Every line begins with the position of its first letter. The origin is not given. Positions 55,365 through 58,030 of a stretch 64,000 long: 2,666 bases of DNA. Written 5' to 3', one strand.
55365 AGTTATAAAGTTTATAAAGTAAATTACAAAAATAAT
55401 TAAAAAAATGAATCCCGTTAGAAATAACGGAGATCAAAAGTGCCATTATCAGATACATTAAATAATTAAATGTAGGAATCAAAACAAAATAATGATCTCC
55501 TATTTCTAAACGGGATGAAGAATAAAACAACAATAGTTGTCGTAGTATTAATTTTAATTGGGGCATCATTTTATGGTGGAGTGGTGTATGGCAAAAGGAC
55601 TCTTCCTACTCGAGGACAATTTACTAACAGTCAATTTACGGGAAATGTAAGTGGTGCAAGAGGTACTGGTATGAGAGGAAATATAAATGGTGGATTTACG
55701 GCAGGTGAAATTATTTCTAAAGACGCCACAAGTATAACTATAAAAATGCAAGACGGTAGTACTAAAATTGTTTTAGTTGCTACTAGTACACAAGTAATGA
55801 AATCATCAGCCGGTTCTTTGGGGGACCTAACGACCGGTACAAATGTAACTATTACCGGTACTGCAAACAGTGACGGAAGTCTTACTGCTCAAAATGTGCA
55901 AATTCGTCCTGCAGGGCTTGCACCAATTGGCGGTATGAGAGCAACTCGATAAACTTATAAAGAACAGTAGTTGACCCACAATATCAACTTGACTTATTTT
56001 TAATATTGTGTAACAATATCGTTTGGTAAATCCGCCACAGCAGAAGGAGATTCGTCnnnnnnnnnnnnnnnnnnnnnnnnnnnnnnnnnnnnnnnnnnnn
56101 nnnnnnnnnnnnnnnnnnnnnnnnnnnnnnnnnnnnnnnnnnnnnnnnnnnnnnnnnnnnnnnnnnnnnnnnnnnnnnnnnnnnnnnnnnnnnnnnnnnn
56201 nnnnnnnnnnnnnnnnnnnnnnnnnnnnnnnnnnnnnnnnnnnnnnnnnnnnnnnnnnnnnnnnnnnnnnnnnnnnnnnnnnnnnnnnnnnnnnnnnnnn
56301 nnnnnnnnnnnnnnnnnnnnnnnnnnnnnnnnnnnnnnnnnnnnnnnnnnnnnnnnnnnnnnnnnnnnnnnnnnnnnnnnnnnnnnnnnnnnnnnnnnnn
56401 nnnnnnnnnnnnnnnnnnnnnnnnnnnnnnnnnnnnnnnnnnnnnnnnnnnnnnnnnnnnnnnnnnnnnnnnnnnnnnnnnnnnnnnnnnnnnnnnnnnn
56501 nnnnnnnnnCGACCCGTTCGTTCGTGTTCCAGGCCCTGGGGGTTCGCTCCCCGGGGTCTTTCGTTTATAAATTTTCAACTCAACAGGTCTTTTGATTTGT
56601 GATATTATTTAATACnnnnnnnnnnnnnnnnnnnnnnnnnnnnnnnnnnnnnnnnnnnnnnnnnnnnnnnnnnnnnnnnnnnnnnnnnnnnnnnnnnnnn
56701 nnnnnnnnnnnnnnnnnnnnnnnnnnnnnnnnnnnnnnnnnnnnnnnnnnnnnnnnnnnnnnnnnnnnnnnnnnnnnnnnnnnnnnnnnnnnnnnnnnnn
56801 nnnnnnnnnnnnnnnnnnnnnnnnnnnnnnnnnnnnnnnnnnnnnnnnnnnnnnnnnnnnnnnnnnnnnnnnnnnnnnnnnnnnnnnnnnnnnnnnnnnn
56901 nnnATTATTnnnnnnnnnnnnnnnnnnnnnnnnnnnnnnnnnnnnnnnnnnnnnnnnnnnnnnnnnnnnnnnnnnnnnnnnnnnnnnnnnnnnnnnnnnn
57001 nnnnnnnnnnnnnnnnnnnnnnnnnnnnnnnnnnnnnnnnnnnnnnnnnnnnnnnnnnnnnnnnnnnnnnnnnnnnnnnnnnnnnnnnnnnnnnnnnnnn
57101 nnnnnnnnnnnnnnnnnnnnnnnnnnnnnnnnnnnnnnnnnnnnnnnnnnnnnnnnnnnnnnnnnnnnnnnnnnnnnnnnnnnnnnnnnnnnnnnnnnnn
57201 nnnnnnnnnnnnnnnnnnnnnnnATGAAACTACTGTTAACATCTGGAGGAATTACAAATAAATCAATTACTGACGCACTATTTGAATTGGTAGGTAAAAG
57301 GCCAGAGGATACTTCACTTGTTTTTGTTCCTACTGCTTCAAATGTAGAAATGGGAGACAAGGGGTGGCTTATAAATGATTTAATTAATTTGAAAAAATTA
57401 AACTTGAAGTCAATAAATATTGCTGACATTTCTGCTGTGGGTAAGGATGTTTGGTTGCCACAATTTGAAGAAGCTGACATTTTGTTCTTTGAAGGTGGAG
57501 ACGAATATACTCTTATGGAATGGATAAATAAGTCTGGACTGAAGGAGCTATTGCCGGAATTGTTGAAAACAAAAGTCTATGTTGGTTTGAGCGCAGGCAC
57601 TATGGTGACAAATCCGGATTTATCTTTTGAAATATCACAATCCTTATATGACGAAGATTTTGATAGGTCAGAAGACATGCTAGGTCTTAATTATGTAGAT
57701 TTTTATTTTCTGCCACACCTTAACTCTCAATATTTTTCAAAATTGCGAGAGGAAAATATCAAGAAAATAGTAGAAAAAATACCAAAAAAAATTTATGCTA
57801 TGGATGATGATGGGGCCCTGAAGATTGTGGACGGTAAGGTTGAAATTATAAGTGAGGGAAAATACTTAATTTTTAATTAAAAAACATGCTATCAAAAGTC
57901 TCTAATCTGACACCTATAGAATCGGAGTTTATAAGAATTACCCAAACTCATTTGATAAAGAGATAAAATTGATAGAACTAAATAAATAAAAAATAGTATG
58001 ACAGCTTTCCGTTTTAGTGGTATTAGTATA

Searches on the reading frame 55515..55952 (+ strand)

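Call 69: search_protein_families(library=pfam, proteins=[window:55515-55952:+], max_evalue=0.001)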
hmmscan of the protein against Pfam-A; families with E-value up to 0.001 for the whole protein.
window:55515-55952:+ (145 aa): 2 families
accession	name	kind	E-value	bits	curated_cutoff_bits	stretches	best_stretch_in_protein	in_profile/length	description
PF18914.6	DUF5666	-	0.00024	21.8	27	1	64-128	2-59/60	Domain of unknown function (DUF5666)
PF02736.25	Myosin_N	-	0.00042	20.5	27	1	60-86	14-40/45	Myosin N-terminal SH3-like domain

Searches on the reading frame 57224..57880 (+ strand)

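Call 69: search_protein_families(library=pfam, proteins=[window:57224-57880:+], max_evalue=0.001)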
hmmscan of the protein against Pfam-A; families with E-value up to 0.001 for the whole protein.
window:57224-57880:+ (218 aa): 1 family
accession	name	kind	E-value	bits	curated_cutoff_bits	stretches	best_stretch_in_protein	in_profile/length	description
PF03575.23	Peptidase_S51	-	3.9e-25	89.2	23.9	1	3-209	1-206/206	Peptidase family S51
